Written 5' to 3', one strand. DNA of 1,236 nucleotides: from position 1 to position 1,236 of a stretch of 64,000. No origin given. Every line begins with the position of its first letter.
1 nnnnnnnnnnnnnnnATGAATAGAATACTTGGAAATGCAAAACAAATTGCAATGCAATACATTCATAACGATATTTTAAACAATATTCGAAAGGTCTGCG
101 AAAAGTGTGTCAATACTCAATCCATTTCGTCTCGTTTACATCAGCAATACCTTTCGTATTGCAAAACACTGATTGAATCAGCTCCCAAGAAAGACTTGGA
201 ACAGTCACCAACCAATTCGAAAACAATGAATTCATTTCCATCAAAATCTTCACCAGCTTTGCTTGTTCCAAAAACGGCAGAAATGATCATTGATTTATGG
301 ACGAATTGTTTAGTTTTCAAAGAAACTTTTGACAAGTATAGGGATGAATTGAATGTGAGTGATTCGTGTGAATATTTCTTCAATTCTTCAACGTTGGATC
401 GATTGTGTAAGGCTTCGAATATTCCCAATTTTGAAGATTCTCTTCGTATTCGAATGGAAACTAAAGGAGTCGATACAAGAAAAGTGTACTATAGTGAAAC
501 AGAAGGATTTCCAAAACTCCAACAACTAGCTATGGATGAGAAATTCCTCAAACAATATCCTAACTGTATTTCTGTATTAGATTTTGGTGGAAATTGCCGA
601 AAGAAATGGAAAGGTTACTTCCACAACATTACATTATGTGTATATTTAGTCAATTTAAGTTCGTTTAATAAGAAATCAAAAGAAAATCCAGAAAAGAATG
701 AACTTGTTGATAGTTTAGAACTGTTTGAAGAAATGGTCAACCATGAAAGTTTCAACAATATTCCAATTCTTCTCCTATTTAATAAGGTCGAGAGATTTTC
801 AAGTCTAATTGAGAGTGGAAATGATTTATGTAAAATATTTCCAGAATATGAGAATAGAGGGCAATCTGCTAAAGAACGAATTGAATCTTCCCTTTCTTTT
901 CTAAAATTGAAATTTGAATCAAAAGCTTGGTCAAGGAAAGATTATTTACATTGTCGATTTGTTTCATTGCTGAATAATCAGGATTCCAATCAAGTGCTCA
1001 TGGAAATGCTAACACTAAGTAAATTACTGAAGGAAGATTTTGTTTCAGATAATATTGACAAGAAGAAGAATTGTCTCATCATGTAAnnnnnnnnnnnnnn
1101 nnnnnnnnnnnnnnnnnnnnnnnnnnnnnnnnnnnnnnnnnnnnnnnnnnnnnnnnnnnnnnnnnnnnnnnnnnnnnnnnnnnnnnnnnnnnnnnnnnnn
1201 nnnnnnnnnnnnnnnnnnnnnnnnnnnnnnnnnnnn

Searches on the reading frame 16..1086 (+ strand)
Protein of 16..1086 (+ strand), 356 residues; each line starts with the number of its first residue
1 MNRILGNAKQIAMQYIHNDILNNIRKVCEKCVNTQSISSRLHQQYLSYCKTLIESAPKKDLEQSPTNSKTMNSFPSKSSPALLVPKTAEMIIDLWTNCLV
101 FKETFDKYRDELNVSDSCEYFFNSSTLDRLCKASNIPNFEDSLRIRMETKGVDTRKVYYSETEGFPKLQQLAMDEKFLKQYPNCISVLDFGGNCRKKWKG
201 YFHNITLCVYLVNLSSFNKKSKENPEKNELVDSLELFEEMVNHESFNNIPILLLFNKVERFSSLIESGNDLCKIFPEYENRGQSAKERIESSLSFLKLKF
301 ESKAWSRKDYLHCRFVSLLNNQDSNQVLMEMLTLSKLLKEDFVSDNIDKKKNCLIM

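Call 39: search_protein_families(library=pfam, proteins=[window:16-1086:+], max_evalue=0.001)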
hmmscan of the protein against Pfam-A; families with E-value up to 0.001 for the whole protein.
window:16-1086:+ (356 aa): 2 families
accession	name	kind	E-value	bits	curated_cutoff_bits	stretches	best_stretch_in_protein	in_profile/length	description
PF00503.26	G-alpha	-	4.7e-52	177.6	48.8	1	12-330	57-328/333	G-protein alpha subunit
PF00025.27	Arf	-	5.2e-05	23.2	22.3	1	185-262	60-129/174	ADP-ribosylation factor family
